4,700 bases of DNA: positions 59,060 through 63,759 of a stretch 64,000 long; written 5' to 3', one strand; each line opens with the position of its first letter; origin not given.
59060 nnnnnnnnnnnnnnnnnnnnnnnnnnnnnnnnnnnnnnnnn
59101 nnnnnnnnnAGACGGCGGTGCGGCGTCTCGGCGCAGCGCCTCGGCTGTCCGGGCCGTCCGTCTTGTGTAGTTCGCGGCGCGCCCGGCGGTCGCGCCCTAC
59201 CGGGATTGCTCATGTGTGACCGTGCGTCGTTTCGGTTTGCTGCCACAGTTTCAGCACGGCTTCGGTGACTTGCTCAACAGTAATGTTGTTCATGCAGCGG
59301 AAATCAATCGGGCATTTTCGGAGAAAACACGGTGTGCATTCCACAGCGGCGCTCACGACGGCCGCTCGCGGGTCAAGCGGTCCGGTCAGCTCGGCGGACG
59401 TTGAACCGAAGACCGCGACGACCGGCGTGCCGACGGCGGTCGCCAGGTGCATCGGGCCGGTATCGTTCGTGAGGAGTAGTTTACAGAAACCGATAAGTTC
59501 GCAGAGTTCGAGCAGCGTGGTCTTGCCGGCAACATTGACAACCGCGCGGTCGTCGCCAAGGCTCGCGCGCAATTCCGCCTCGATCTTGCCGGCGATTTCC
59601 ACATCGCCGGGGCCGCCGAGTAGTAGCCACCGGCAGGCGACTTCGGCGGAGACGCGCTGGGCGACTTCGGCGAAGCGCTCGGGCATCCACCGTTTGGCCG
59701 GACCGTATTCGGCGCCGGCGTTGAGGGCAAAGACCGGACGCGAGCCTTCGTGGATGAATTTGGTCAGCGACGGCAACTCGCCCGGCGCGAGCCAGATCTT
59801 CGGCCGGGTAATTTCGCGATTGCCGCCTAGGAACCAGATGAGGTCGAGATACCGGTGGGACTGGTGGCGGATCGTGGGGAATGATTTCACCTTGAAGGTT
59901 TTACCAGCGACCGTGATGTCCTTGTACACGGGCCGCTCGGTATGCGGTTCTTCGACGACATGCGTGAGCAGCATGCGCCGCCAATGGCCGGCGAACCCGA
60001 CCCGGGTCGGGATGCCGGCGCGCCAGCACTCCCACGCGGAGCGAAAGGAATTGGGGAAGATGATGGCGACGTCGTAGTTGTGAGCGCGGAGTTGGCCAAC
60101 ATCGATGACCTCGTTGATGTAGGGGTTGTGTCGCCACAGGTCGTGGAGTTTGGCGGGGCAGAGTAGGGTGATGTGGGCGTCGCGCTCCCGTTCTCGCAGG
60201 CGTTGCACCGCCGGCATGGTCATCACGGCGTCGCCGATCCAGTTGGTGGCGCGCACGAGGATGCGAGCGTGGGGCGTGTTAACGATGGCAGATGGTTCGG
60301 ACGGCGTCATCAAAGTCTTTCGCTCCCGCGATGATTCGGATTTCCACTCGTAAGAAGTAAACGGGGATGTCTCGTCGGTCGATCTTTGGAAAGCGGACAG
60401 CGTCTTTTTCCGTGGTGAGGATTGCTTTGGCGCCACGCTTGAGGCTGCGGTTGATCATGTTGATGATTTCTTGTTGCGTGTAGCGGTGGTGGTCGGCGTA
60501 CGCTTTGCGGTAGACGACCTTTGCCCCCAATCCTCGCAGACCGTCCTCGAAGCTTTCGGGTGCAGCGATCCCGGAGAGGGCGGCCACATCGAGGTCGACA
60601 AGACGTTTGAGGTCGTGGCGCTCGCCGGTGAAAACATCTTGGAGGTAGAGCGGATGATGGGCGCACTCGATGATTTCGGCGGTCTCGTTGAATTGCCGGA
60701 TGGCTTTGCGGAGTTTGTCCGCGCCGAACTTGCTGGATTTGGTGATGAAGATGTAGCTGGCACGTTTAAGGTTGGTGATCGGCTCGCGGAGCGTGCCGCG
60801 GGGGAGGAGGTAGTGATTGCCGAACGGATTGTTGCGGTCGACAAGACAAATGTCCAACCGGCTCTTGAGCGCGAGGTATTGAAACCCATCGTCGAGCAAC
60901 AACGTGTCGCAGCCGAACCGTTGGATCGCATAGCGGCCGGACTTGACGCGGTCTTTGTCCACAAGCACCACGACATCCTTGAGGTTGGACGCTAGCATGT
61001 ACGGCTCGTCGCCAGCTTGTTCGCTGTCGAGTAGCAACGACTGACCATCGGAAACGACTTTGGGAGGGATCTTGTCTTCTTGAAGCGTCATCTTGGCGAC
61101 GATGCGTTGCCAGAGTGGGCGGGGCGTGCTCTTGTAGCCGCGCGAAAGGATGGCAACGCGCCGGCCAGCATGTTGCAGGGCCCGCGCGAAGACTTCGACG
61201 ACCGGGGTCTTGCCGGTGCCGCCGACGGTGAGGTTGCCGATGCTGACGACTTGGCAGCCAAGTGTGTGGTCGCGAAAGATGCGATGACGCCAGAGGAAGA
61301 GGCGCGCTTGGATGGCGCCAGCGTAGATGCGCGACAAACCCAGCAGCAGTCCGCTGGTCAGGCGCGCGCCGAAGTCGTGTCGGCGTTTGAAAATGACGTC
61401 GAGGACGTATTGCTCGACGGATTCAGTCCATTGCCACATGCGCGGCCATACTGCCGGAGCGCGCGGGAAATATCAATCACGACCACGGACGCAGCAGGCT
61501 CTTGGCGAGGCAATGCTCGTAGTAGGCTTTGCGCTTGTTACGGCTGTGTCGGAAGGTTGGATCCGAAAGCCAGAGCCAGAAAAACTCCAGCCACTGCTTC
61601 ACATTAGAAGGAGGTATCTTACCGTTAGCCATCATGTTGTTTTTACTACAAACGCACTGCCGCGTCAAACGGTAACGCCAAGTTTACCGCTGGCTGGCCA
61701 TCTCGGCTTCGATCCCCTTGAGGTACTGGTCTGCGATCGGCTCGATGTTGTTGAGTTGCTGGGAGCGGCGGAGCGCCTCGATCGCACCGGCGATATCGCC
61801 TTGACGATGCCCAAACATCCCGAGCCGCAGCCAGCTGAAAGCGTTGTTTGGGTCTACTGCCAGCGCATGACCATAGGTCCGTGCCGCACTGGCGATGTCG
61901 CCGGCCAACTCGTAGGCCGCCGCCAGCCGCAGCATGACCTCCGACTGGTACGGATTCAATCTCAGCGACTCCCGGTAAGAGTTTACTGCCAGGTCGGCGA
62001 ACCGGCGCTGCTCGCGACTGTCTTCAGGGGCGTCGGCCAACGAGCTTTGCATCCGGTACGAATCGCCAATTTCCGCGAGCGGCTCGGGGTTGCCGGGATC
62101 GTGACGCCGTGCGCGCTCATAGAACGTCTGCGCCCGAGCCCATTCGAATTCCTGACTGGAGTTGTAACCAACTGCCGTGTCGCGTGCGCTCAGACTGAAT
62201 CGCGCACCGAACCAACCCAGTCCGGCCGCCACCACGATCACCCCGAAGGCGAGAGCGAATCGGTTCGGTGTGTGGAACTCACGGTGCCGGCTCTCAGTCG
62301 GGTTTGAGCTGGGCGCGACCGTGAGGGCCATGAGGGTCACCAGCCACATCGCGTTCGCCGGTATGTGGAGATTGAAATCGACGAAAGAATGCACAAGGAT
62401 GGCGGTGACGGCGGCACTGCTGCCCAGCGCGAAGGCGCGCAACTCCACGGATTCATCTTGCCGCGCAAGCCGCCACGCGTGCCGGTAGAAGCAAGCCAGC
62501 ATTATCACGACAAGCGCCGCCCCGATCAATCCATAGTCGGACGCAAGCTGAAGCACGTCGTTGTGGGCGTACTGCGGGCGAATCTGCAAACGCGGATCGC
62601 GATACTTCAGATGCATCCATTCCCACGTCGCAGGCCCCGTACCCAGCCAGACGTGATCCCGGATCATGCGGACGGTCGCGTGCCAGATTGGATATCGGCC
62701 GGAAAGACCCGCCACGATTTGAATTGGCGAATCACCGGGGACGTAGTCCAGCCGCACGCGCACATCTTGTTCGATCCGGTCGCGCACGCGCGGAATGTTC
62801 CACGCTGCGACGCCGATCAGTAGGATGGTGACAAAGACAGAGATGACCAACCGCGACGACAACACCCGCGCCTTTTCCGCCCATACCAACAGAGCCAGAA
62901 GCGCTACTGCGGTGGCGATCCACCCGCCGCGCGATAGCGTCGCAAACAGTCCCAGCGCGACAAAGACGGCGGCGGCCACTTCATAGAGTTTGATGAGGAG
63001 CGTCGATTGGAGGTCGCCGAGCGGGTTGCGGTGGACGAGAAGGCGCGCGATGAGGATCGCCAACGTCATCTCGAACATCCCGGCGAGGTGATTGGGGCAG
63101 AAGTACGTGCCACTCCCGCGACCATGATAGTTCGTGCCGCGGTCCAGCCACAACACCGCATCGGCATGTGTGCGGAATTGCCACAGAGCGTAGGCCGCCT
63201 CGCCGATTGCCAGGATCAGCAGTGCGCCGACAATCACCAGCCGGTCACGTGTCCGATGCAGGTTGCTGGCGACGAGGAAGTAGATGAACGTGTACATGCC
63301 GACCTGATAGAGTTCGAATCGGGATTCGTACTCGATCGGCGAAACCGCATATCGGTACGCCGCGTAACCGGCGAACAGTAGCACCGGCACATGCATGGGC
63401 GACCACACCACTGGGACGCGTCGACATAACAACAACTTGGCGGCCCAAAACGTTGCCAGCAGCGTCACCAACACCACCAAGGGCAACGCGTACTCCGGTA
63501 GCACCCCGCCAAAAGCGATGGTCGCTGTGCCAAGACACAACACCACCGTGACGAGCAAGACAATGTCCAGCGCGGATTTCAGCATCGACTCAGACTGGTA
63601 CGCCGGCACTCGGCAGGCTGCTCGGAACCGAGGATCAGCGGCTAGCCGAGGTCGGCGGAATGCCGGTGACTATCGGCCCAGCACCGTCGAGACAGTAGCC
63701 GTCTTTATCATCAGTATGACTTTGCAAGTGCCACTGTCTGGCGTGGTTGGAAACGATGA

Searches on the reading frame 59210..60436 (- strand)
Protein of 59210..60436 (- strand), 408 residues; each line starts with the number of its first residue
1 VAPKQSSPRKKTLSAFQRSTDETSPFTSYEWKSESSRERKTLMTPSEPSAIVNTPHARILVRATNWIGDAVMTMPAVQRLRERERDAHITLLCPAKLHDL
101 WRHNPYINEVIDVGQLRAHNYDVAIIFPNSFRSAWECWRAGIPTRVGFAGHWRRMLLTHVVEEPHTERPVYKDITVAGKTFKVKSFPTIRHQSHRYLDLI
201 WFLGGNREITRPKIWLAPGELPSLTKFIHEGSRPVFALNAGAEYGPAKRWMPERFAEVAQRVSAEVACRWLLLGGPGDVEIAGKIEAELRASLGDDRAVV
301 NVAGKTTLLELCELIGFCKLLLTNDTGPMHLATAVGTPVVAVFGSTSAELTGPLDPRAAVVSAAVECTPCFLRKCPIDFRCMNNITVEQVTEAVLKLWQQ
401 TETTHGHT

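Call 38: search_protein_families(library=pfam, proteins=[window:59210-60436:-], max_evalue=0.0001)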
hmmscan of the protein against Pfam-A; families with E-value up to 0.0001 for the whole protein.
window:59210-60436:- (408 aa): 1 family
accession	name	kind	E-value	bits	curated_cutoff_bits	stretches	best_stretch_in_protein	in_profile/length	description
PF01075.23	Glyco_transf_9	-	2.2e-43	148.8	22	1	115-377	7-243/247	Glycosyltransferase family 9 (heptosyltransferase)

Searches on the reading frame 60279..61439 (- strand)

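Call 38: search_protein_families(library=pfam, proteins=[window:60279-61439:-], max_evalue=0.0001)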
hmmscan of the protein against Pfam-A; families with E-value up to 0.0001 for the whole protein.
window:60279-61439:- (386 aa): 1 family
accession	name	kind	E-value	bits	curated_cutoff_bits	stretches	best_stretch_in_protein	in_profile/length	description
PF02606.20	LpxK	-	1.9e-80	270.9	27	1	31-382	4-325/328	Tetraacyldisaccharide-1-P 4'-kinase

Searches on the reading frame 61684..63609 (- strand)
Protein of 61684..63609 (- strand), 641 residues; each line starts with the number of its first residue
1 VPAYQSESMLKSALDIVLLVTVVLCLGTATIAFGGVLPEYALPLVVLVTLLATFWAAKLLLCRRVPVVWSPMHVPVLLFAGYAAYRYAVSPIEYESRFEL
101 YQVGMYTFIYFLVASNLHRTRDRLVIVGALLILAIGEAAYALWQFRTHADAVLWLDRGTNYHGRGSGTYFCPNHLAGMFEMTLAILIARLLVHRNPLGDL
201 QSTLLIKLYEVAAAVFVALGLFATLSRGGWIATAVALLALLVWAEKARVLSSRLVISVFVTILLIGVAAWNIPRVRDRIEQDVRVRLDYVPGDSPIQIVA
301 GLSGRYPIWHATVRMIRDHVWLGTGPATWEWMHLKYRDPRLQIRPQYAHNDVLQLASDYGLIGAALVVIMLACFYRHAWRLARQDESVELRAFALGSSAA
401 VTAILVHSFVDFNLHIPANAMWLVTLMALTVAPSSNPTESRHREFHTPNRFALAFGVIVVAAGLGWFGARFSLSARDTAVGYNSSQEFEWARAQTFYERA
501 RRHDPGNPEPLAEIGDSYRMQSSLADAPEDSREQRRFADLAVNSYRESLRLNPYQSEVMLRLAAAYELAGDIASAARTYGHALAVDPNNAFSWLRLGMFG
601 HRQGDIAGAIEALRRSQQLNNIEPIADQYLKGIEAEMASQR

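Call 38: search_protein_families(library=pfam, proteins=[window:61684-63609:-], max_evalue=0.0001)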
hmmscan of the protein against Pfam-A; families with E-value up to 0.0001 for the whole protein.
window:61684-63609:- (641 aa): 10 families
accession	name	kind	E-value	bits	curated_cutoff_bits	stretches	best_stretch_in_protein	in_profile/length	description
PF04932.20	Wzy_C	-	2e-24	86.5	31.7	1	212-367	1-148/149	O-Antigen ligase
PF07719.23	TPR_2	-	1.7e-10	40.6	27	0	557-589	2-34/34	Tetratricopeptide repeat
PF13431.12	TPR_17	-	9.8e-10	38.4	24.4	0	579-610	2-33/34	Tetratricopeptide repeat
PF14559.12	TPR_19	-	8.9e-08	32.8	25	0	539-589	8-58/68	Tetratricopeptide repeat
PF13428.12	TPR_14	-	2.6e-07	31.1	23.5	0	558-597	3-42/44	Tetratricopeptide repeat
PF00515.34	TPR_1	-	3.2e-07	30.3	27.8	0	558-589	3-34/34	Tetratricopeptide repeat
PF13432.12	TPR_16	-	5e-07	30.5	32.7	1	569-617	10-58/65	Tetratricopeptide repeat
PF13414.12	TPR_11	-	5.6e-07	29.6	26.8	0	570-597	8-35/42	TPR repeat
PF23914.1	TPR_CcmH_CycH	-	5.2e-06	26.8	42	0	582-621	42-81/158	Cytochrome c-type biogenesis protein H TPR domain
PF13181.12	TPR_8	-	8.2e-06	26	25.7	0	592-620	3-31/34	Tetratricopeptide repeat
